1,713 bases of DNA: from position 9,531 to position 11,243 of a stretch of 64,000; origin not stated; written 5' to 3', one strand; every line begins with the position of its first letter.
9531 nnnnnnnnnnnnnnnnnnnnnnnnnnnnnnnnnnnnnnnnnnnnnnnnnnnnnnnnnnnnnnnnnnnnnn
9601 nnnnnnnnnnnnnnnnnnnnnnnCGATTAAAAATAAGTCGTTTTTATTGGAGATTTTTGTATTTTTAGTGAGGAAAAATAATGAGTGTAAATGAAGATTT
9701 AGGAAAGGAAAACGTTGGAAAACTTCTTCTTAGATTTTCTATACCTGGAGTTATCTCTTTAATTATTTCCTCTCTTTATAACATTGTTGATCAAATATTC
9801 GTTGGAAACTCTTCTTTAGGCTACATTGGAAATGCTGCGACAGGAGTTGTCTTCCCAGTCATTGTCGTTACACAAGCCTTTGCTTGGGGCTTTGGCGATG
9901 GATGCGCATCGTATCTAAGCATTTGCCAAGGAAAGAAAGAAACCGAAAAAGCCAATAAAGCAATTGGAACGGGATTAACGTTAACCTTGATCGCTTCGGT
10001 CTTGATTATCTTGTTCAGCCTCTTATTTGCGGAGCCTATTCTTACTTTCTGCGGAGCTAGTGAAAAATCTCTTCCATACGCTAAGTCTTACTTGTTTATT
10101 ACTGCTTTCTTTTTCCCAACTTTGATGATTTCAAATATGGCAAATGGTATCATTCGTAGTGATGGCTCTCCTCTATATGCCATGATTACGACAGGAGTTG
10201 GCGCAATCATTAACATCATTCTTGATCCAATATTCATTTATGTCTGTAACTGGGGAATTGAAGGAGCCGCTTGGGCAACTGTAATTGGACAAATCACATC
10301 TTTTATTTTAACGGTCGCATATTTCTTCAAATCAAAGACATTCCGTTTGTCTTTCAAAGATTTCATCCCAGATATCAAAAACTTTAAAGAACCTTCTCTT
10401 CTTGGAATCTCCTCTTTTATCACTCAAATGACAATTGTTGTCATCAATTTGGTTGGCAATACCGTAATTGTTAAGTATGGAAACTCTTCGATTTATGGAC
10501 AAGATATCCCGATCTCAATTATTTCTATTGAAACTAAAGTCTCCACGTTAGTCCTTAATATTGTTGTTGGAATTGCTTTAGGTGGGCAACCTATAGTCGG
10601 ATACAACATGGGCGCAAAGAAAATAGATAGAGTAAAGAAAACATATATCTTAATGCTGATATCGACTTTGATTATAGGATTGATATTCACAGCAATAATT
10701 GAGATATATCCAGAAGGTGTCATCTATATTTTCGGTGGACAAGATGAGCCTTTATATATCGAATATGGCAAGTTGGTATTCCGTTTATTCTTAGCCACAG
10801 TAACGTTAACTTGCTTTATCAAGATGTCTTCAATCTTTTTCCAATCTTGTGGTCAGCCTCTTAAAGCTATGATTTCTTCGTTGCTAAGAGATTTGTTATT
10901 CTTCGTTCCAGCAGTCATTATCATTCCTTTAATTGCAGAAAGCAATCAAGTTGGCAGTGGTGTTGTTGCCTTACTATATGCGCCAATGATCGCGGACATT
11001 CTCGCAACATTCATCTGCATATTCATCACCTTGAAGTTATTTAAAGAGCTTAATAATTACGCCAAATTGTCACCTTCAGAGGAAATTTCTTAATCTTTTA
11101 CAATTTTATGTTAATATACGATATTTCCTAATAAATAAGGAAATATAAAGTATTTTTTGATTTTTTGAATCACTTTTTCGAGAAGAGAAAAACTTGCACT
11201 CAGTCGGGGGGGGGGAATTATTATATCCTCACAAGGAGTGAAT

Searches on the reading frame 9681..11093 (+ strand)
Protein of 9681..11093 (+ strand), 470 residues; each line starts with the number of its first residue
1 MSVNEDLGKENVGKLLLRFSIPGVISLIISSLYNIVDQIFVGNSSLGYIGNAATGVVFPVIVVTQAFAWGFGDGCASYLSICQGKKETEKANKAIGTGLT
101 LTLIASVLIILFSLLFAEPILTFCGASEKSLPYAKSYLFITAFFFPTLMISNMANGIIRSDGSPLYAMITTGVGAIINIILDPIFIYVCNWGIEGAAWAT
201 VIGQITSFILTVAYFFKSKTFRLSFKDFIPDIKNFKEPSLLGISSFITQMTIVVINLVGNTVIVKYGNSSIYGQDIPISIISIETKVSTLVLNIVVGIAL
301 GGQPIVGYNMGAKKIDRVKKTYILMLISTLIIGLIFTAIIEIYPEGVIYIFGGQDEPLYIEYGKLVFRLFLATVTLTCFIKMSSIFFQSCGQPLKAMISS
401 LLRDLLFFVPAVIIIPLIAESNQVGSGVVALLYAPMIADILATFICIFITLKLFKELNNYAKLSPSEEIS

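Call 6: search_protein_families(library=pfam, proteins=[window:9681-11093:+], max_evalue=0.01)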
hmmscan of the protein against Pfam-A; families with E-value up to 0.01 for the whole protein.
window:9681-11093:+ (470 aa): 1 family
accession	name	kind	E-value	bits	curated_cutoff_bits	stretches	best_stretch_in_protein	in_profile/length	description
PF01554.23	MatE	-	1.7e-35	122.5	24.9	2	22-184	1-161/161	MatE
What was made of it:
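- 9681..11093 (+): Upstream MATE efflux transporter gene. It was used as the synteny anchor for finding orthologous loci. Pfam MatE, E = 1.7e-35 (call 6).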

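Call 17: find_encoding_contigs(protein=window:9681-11093:+, flank=3000, max_places=10)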
Protein window:9681-11093:+ (470 aa): no gene with exactly this product is on record in the collection.

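Call 20: find_homologous_proteins(query=window:9681-11093:+, max_evalue=1e-60)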
Query window:9681-11093:+ (470 aa): 7602 proteins with E <= 1e-60 among 8000 candidates; the best 120 are listed.
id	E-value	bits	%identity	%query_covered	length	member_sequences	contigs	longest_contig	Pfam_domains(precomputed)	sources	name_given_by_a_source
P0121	4.9e-295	997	100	100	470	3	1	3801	PF01554.24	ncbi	-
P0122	1.3e-256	870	86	99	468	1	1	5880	PF01554.24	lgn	-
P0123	2.1e-254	863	86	99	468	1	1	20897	PF01554.24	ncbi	-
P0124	4.1e-223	759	74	99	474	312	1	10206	PF01554.24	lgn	-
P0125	3.7e-213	727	70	98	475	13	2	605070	PF01554.24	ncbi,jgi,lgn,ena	-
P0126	1.5e-211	721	70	99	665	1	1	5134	PF13189.13,PF01554.24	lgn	-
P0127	4.4e-210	717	70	100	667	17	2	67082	PF13189.13,PF01554.24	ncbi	-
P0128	5.9e-210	716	69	100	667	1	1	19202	PF13189.13,PF01554.24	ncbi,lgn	-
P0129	1.9e-209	714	69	100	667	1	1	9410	PF13189.13,PF01554.24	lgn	-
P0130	2.3e-209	714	70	100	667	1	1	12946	PF13189.13,PF01554.24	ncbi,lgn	-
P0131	2.5e-207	707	69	100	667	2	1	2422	PF13189.13,PF01554.24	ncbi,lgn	-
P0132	5.3e-207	706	68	97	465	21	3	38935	PF01554.24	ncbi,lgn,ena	-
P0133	5.7e-207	706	69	100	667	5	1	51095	PF01943.23,PF13189.13,PF01554.24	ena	-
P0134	9.1e-207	706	69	100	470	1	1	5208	PF01554.24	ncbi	-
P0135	1.5e-206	705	70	97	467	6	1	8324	PF01943.23,PF01554.24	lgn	-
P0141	9.1e-201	686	67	100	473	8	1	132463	PF01554.24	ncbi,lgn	-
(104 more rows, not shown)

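Call 21: find_encoding_contigs(protein=P0121, flank=6000, max_places=10)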
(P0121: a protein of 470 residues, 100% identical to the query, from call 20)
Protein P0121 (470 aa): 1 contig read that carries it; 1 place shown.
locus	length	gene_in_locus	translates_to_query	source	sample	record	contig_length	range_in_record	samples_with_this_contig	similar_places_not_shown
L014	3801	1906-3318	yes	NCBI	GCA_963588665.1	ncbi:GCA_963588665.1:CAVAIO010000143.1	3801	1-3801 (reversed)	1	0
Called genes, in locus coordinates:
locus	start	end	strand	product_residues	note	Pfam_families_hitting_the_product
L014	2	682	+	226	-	?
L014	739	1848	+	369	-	-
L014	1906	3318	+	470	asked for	PF01554:MatE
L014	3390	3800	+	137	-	?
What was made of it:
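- The L014 gene call starts at the equivalent TTG (call 21).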

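Call 22: find_encoding_contigs(protein=P0123, flank=6000, max_places=10)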
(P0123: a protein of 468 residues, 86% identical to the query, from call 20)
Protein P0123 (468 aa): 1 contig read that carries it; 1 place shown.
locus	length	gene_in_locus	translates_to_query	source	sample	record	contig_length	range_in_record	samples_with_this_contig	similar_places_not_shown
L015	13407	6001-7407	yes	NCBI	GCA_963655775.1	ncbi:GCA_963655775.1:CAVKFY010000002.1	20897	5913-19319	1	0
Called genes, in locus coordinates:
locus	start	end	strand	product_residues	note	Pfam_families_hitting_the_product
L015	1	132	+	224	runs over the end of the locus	PF00009:GTP_EFTU (faint), PF02492:cobW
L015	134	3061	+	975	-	PF00037:Fer4 (weak), PF12837:Fer4_6 (weak), PF14691:Fer4_20, PF01946:Thi4 (weak), PF01266:DAO (weak), PF07992:Pyr_redox_2, PF13450:NAD_binding_8, PF00037:Fer4 (weak), +6 more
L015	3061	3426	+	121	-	PF01155:HypA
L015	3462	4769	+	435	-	PF00480:ROK (weak)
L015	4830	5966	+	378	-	-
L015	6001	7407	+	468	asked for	PF01554:MatE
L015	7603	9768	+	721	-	-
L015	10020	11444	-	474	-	PF03577:Peptidase_C69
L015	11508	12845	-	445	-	PF00999:Na_H_Exchanger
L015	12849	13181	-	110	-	-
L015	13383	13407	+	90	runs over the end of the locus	PF00403:HMA (weak)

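Call 23: find_encoding_contigs(protein=P0122, flank=6000, max_places=10)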
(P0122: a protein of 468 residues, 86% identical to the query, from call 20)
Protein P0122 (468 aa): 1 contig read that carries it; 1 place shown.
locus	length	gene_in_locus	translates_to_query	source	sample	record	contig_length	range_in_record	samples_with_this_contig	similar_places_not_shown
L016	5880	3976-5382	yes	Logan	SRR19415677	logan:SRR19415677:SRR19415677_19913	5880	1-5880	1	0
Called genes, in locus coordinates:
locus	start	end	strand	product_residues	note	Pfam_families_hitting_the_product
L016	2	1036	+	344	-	?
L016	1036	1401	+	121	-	PF01155:HypA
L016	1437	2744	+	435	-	PF00480:ROK (faint)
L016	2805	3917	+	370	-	-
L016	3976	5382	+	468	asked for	PF01554:MatE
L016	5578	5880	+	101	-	?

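Call 28: list_cluster_members(proteins=[P0121, P0123, P0125, P0124, P0141])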
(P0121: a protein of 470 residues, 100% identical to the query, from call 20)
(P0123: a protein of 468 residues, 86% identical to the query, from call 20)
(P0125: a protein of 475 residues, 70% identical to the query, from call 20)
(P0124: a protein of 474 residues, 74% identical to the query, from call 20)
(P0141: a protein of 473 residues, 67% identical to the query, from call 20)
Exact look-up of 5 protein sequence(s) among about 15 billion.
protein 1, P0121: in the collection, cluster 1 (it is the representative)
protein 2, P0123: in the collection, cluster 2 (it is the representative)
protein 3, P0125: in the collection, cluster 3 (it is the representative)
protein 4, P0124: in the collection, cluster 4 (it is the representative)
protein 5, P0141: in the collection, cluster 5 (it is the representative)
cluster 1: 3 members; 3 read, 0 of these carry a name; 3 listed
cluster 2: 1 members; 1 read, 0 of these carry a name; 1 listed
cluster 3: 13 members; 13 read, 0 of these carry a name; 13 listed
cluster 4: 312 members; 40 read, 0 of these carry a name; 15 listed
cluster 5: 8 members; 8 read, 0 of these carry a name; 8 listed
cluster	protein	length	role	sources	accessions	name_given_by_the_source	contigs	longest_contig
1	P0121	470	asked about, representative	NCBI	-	-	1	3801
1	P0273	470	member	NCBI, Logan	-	-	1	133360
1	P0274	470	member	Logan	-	-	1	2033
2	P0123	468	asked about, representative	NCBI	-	-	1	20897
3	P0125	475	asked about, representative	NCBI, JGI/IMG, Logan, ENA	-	-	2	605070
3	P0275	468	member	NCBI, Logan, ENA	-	-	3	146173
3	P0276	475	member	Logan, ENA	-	-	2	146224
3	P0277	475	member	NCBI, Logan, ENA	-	-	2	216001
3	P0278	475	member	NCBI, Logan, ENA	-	-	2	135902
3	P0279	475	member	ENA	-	-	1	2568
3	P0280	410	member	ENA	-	-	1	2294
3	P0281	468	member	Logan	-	-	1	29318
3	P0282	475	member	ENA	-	-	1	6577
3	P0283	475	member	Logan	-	-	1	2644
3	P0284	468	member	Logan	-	-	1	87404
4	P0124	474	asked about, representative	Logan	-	-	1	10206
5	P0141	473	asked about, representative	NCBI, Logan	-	-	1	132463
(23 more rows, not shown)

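Call 29: find_encoding_contigs(protein=P0273, flank=4000, max_places=10)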
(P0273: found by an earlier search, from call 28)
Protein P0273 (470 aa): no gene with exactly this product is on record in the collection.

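Call 30: find_encoding_contigs(protein=P0274, flank=4000, max_places=10)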
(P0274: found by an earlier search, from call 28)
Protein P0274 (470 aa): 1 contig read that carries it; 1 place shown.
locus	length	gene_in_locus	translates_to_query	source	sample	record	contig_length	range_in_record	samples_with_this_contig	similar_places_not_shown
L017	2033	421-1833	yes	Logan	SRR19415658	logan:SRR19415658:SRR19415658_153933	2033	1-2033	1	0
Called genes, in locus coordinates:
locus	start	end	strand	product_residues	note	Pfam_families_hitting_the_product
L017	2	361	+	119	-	?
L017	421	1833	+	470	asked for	PF01554:MatE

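Call 33: find_encoding_contigs(protein=P0124, flank=5000, max_places=10)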
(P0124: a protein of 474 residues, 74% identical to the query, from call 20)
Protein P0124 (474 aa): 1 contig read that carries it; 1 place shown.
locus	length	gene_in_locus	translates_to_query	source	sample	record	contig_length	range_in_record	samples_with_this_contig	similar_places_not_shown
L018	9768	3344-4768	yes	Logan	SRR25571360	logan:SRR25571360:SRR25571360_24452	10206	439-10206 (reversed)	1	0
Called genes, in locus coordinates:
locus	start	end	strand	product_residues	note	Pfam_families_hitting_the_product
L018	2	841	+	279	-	?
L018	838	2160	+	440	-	PF00480:ROK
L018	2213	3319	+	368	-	-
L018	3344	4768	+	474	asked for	PF01554:MatE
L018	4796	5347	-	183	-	-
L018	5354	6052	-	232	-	-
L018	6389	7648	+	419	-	PF00990:GGDEF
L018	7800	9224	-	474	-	PF03577:Peptidase_C69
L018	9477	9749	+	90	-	PF00403:HMA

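Call 34: find_encoding_contigs(protein=P0125, flank=5000, max_places=10)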
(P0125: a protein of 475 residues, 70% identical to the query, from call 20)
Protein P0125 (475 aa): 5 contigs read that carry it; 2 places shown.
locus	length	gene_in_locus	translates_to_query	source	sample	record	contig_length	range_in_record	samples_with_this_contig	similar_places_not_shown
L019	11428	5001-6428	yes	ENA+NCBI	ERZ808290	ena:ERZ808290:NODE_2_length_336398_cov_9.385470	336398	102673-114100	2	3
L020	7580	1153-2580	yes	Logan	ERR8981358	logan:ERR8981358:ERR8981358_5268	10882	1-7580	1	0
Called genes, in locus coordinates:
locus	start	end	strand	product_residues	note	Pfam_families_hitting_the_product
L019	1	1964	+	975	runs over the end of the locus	PF12838:Fer4_7 (faint), PF00037:Fer4 (weak), PF12837:Fer4_6 (weak), PF14691:Fer4_20, PF01946:Thi4 (weak), PF01266:DAO (weak), PF07992:Pyr_redox_2, PF13450:NAD_binding_8, +4 more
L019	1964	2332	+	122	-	PF01155:HypA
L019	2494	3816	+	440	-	PF00480:ROK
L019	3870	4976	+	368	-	-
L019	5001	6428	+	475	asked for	PF01554:MatE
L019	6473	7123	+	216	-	PF00300:His_Phos_1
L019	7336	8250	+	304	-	PF00005:ABC_tran, PF13304:AAA_21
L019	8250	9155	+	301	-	PF01061:ABC2_membrane, PF12698:ABC2_membrane_3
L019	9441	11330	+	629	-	-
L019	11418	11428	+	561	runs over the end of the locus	-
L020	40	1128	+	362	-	-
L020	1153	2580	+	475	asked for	PF01554:MatE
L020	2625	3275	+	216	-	PF00300:His_Phos_1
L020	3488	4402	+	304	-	PF00005:ABC_tran, PF13304:AAA_21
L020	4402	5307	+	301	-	PF01061:ABC2_membrane, PF12698:ABC2_membrane_3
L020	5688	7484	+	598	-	-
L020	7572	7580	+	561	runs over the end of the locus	-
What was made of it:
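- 9681..11093 (+): Homologs P0121-P0125 led to loci L014-L020 (calls 20-23, 30, 33, 34).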

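Call 70: search_protein_families(library=pfam, proteins=[L018:6374-7648:+, L018:4796-5347:-, L018:5354-6073:-, L015:7603-9768:+], max_evalue=0.01)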
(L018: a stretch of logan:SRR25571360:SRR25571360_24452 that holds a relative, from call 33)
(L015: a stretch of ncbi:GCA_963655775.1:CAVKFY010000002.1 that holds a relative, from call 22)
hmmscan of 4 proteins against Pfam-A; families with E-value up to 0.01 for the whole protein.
L018:6374-7648:+ (424 aa): 1 family
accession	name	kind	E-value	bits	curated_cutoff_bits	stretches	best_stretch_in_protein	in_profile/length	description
PF00990.26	GGDEF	-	9e-36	123.5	23.8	1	262-415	1-160/161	Diguanylate cyclase, GGDEF domain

L018:4796-5347:- (183 aa): 0 families

L018:5354-6073:- (239 aa): 0 families

L015:7603-9768:+ (721 aa): 1 family
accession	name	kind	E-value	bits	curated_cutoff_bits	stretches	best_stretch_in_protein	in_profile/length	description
PF01391.23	Collagen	-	1.2e-23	83.1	27.2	3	173-225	4-56/60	Collagen triple helix repeat (20 copies)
